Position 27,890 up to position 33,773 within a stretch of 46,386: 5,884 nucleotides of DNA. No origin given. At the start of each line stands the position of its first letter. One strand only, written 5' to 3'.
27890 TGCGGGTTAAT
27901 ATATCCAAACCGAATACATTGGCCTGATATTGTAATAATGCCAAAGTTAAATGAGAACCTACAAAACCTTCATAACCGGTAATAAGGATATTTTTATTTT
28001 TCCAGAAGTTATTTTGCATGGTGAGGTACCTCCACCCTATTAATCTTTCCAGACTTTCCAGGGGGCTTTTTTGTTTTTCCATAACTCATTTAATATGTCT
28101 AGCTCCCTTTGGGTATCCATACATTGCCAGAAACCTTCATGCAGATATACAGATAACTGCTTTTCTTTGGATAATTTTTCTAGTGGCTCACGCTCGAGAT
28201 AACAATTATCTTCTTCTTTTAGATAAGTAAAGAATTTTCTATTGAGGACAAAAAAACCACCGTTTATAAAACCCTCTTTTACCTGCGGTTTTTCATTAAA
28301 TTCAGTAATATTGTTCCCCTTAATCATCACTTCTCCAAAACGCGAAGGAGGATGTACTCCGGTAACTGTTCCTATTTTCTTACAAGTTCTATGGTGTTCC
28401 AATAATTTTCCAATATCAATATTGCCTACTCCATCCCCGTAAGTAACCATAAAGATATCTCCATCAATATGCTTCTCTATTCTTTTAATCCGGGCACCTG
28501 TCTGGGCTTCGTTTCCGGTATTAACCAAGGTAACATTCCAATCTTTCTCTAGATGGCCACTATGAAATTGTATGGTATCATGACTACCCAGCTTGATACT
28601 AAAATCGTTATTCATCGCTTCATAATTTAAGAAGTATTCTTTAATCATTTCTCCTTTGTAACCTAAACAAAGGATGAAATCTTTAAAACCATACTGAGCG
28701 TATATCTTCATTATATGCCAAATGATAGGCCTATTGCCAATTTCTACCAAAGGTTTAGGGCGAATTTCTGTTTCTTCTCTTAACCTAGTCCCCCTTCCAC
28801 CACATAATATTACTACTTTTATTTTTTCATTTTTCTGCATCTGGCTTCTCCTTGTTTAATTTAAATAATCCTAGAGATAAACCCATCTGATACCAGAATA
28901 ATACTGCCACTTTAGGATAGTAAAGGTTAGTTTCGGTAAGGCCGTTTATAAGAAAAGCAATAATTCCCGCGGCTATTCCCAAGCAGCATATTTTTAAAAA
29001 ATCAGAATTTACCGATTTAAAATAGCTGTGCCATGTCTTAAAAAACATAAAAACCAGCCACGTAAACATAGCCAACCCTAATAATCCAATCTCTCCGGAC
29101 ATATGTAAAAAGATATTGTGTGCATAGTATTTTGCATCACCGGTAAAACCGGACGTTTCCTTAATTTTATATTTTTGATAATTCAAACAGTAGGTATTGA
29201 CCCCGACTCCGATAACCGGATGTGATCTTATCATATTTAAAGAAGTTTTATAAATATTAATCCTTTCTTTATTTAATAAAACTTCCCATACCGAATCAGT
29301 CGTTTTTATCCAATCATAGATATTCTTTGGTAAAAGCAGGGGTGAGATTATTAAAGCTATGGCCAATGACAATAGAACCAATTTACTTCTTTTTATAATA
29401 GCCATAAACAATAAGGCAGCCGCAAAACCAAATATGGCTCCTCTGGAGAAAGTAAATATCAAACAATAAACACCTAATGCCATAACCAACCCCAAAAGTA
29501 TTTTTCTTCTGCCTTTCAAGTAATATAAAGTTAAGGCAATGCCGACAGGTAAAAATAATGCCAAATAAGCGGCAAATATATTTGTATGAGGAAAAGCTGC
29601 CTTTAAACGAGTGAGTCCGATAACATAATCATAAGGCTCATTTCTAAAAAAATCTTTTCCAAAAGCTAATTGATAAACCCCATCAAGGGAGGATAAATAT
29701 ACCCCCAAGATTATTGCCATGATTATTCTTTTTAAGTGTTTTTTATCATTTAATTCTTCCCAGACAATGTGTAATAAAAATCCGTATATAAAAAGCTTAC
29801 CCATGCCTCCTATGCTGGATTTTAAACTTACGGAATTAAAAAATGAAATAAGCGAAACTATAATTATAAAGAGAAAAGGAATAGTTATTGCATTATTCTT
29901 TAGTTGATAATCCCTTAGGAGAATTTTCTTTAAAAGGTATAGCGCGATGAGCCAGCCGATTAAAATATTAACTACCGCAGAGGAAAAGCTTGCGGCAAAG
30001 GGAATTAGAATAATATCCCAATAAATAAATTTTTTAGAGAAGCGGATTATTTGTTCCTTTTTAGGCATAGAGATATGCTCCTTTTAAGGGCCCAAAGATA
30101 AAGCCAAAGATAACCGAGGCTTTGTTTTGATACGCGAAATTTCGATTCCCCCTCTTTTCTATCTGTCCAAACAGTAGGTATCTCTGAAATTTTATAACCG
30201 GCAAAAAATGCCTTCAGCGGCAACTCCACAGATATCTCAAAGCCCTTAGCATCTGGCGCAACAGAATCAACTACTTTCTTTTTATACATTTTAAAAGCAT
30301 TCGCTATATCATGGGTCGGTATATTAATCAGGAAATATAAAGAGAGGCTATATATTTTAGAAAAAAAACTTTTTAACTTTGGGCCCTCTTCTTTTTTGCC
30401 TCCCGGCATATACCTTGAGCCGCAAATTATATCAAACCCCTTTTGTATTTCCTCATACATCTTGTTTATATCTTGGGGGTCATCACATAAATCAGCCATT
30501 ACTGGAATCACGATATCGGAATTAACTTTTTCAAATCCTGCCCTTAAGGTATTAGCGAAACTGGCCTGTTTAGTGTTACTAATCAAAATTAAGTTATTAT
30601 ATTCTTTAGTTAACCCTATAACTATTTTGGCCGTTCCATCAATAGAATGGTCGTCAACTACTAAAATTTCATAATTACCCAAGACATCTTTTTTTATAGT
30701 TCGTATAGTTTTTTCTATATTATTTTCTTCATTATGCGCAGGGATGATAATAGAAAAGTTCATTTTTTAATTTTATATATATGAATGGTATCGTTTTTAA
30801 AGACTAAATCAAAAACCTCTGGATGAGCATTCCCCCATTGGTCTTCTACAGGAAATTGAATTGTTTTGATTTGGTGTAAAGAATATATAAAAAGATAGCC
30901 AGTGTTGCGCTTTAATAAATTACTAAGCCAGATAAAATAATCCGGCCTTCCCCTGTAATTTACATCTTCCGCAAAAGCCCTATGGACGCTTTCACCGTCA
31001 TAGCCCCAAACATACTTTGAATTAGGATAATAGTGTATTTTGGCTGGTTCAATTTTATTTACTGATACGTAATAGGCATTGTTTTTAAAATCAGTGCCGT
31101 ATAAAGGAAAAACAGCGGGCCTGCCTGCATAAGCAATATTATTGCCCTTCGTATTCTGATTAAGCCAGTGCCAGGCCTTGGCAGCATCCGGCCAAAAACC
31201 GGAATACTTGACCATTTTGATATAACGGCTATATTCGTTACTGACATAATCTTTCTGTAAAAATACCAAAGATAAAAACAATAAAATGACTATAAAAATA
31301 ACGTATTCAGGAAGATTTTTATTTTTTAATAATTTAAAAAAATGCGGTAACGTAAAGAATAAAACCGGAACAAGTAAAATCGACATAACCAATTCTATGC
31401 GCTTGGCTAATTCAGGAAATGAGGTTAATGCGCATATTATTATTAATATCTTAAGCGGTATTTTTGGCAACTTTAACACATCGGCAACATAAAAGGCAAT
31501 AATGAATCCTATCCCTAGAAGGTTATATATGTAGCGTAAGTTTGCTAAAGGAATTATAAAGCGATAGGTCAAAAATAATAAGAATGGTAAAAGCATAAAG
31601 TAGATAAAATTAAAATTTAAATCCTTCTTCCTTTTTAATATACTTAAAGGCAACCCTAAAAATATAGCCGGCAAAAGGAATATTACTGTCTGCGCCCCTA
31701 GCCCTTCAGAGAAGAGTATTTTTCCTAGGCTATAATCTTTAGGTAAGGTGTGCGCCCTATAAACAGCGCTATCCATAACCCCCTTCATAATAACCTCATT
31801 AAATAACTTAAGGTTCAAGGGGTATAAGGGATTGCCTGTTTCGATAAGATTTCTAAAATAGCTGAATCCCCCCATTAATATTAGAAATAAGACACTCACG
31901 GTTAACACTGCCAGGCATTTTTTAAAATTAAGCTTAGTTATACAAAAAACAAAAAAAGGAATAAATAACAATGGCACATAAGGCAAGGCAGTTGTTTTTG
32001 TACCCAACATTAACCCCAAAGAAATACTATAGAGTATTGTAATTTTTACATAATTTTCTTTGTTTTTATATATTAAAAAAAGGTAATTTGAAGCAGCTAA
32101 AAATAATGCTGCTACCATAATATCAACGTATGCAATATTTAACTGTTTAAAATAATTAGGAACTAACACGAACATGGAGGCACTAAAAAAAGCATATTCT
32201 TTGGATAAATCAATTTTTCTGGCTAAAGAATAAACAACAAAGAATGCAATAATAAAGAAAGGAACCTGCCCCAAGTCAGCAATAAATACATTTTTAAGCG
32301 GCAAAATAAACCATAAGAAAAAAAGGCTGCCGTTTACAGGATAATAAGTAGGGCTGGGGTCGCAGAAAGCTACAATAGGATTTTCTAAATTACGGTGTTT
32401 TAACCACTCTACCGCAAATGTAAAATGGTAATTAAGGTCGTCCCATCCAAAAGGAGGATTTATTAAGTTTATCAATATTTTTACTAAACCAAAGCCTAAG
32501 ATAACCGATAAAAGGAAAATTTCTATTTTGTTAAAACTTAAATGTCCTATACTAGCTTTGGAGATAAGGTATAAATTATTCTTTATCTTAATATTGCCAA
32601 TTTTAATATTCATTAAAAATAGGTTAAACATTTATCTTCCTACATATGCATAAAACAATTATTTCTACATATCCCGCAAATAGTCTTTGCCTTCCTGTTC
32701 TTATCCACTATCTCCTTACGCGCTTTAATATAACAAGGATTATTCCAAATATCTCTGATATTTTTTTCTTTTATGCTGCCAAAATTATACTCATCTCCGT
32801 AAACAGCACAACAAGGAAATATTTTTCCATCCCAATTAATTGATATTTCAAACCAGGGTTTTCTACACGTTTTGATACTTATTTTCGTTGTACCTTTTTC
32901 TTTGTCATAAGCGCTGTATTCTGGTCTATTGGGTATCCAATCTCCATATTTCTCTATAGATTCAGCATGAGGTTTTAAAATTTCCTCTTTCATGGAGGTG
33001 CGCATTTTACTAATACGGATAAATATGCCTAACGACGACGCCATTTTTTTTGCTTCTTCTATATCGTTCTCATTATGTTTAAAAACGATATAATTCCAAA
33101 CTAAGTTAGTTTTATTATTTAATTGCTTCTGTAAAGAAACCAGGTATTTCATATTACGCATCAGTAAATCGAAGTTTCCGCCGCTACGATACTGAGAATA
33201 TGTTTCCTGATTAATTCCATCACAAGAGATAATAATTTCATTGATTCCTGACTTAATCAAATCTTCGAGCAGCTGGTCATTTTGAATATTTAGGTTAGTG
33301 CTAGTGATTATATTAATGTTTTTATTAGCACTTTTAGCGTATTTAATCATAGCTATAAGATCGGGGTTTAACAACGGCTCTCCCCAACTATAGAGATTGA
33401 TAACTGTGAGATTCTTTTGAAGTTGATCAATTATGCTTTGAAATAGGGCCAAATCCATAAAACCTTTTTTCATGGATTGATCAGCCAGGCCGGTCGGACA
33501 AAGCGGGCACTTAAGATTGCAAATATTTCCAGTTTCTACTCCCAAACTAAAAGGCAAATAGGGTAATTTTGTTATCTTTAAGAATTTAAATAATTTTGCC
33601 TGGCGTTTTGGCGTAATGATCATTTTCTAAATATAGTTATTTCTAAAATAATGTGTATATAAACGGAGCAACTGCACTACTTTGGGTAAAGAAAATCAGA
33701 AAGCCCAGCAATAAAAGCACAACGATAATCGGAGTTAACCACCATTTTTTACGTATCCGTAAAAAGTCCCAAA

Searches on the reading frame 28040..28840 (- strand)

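Call 55: search_protein_families(library=pfam, proteins=[window:28040-28840:-], max_evalue=0.00001)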
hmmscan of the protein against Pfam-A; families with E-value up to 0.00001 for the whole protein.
window:28040-28840:- (266 aa): 2 families
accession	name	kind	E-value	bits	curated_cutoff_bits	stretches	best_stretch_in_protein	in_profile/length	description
PF00483.29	NTP_transferase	-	2.5e-21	76.8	21.2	1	8-235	1-222/245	Nucleotidyl transferase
PF12804.13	NTP_transf_3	-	1.5e-07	32.2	27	1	9-67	1-52/160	MobA-like NTP transferase domain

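Call 57: search_protein_families(library=ncbifam, proteins=[window:28040-28840:-], max_evalue=1e-10)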
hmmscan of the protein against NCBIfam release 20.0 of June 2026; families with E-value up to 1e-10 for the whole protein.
window:28040-28840:- (266 aa): 9 families
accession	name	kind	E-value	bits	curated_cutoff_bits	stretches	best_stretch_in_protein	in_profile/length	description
TIGR02623.1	G1P_cyt_trans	equivalog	5.6e-103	343.8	300.25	1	7-264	1-255/255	glucose-1-phosphate cytidylyltransferase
TIGR03992.1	Arch_glmU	subfamily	1e-28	100.4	292.1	2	8-77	2-71/393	bifunctional sugar-1-phosphate nucleotidylyltransferase/acetyltransferase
NF049965.1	GlMnHpPGnyltfHddC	equivalog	2e-24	86.5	300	1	8-83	2-78/221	D-glycero-D-manno-heptose 1-phosphate guanosyltransferase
NF052502.1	man1P_GTase_Rv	exception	3e-23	82.2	440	1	102-245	73-221/352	mannose-1-phosphate guanylyltransferase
NF041173.1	Sug_nt_acttase_Thmprot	equivalog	1.1e-18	67.4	600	1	72-250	40-221/405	bifunctional sugar-1-phosphate nucleotidylyltransferase/acetyltransferase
NF041313.1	UDPGP_AglF_Halo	equivalog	1.4e-17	63.9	400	1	8-70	2-64/234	UTP--glucose-1-phosphate uridylyltransferase AglF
TIGR01208.1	rmlA_long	equivalog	3.4e-15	55.8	320.25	0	8-75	1-69/353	glucose-1-phosphate thymidylyltransferase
NF045761.1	NAMPUrTaseMurU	equivalog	7.9e-15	55.3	250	1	7-251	1-224/226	N-acetylmuramate alpha-1-phosphate uridylyltransferase MurU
NF041135.1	IPPtranDIPPsyn_Thcocales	equivalog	5.3e-11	42.2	580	0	8-76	2-66/419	bifunctional L-myo-inositol-1-phosphate cytidylyltransferase/CDP-L-myo-inositol myo-inositolphosphotransferase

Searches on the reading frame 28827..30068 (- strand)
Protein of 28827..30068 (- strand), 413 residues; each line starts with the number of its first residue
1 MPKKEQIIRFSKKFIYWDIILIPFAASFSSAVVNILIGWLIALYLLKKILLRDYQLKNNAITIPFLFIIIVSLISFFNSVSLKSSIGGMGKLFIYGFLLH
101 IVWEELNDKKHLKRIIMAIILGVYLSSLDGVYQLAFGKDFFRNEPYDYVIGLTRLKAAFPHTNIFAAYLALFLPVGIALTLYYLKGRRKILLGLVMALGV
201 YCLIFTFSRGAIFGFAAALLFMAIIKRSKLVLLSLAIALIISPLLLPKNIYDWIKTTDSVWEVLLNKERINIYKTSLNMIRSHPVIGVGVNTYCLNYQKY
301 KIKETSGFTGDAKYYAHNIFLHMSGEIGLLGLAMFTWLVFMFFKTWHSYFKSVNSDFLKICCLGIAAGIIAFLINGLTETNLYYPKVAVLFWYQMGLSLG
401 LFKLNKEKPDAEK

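Call 55: search_protein_families(library=pfam, proteins=[window:28827-30068:-], max_evalue=0.00001)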
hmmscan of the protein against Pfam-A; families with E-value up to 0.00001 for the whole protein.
window:28827-30068:- (413 aa): 1 family
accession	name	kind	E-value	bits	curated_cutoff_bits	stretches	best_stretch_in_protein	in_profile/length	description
PF04932.20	Wzy_C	-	1e-22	80.9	31.7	1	195-335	2-148/149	O-Antigen ligase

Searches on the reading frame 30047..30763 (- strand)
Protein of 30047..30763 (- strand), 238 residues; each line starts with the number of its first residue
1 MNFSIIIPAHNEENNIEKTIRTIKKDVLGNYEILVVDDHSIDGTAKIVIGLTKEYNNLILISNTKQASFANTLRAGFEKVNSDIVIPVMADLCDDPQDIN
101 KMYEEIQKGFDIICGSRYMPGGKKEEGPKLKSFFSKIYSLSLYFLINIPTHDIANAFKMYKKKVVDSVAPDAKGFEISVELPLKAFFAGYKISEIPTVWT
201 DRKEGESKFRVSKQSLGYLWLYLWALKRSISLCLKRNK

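Call 55: search_protein_families(library=pfam, proteins=[window:30047-30763:-], max_evalue=0.00001)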
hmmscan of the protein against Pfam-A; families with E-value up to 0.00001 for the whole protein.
window:30047-30763:- (238 aa): 2 families
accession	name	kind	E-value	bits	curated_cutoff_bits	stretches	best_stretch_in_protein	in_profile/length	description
PF00535.33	Glycos_transf_2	-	1.9e-30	106.5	23.3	1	4-166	1-165/168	Glycosyl transferase family 2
PF10111.15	Glyco_tranf_2_2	-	2.9e-06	27.4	27.3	1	4-104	1-104/276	Glycosyltransferase like family 2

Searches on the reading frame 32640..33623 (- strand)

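Call 56: search_protein_families(library=pfam, proteins=[window:32640-33623:-], max_evalue=0.00001)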
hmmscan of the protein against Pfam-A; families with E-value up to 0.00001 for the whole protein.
window:32640-33623:- (327 aa): 2 families
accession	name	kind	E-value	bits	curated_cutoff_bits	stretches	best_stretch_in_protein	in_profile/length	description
PF04055.27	Radical_SAM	-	3.3e-15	57.1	29.5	1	30-192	2-163/166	Radical SAM superfamily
PF13186.11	SPASM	-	2.3e-13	50.6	21.5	1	253-319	1-66/67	Iron-sulfur cluster-binding domain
